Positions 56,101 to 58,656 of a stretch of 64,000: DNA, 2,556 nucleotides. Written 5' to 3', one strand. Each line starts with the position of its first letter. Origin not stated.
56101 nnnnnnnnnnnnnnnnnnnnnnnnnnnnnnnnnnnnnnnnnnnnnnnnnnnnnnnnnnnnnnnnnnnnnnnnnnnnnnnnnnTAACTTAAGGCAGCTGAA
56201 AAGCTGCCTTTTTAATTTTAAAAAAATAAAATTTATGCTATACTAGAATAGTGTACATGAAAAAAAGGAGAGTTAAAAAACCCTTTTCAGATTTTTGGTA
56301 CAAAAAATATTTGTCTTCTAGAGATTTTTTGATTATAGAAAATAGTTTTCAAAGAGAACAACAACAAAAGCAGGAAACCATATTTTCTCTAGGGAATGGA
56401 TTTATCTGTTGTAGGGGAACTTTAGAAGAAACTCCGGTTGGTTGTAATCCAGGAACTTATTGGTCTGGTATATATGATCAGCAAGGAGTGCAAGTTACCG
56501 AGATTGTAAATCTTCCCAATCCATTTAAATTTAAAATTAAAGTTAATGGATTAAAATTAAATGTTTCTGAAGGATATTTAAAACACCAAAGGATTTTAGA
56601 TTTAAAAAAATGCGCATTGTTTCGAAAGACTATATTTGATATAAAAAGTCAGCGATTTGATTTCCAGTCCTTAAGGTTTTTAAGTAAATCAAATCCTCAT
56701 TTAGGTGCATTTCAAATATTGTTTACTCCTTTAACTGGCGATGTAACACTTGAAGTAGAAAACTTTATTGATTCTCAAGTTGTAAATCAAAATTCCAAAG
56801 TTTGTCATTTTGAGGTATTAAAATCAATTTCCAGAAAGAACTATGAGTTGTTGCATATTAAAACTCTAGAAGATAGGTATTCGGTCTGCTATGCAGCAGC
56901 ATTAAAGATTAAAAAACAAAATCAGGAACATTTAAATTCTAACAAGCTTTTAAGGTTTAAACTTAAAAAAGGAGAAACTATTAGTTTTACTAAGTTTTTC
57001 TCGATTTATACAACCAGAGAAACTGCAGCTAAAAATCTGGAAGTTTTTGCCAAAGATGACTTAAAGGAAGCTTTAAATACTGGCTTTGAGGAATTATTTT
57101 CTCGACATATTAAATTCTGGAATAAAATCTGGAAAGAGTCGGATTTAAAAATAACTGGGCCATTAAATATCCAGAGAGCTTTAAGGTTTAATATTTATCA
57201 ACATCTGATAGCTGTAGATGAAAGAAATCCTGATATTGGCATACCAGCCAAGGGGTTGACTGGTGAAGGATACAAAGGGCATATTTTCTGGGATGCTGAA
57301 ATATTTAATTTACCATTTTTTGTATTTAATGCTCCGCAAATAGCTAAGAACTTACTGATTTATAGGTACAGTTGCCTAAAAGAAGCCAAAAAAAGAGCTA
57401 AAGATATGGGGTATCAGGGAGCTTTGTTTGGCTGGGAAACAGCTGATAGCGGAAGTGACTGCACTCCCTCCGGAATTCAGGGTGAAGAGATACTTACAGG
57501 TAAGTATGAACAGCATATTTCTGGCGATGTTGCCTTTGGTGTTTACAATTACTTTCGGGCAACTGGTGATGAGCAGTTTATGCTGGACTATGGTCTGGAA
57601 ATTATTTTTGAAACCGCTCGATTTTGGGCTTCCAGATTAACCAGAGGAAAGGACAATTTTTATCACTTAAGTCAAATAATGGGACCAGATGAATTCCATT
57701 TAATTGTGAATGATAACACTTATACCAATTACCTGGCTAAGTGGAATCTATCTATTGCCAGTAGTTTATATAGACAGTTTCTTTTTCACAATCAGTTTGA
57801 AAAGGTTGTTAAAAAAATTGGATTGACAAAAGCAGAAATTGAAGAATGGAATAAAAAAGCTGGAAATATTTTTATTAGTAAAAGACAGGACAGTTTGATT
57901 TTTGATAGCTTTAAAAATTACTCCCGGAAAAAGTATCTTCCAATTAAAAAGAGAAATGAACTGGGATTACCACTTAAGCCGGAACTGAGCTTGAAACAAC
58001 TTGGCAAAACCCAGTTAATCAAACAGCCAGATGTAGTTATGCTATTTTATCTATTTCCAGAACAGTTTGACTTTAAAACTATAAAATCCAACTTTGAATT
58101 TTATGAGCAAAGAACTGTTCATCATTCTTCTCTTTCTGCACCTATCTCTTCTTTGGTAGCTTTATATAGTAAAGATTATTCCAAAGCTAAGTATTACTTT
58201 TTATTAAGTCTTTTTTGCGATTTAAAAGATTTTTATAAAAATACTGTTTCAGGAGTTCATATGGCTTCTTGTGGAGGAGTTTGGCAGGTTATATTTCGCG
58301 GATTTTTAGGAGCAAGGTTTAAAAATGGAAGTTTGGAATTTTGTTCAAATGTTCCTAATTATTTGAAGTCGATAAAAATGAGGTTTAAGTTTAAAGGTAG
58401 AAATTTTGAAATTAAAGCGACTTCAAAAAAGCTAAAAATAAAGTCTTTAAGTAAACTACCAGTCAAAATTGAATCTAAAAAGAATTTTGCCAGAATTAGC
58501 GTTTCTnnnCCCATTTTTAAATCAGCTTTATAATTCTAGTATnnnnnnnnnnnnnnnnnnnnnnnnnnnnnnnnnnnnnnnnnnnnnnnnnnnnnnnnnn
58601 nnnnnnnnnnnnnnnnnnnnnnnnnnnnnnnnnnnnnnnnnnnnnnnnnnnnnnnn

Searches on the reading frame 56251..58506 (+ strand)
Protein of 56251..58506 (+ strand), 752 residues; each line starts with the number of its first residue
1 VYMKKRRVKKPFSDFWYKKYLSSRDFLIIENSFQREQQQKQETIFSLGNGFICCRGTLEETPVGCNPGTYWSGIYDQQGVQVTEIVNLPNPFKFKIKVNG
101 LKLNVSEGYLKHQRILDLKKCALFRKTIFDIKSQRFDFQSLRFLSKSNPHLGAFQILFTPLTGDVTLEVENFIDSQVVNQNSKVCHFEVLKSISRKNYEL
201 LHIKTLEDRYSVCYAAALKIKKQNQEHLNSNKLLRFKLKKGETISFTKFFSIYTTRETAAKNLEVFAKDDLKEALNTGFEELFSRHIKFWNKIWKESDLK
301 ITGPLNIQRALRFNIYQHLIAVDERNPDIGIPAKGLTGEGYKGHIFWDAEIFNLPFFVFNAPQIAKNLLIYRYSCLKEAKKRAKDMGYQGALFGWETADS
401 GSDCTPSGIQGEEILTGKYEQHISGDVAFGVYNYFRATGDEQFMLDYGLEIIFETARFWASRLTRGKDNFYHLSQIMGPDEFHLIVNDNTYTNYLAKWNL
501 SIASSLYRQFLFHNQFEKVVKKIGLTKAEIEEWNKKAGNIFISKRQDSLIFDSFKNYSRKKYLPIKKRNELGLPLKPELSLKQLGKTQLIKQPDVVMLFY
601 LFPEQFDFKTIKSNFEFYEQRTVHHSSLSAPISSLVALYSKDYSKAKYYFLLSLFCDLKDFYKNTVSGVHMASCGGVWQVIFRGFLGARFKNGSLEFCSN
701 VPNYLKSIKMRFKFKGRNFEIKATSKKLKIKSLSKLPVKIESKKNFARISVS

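Call 64: search_protein_families(library=pfam, proteins=[window:56251-58506:+], max_evalue=0.0001)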
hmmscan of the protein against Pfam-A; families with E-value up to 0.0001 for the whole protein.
window:56251-58506:+ (752 aa): 2 families
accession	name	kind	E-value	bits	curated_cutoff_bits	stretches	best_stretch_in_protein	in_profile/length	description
PF03632.21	Glyco_hydro_65m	-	9.3e-107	357.6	27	1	312-679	1-371/371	Glycosyl hydrolase family 65 central catalytic domain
PF03636.21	Glyco_hydro_65N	-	4.8e-45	154.5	26.6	1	30-256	2-233/233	Glycosyl hydrolase family 65, N-terminal domain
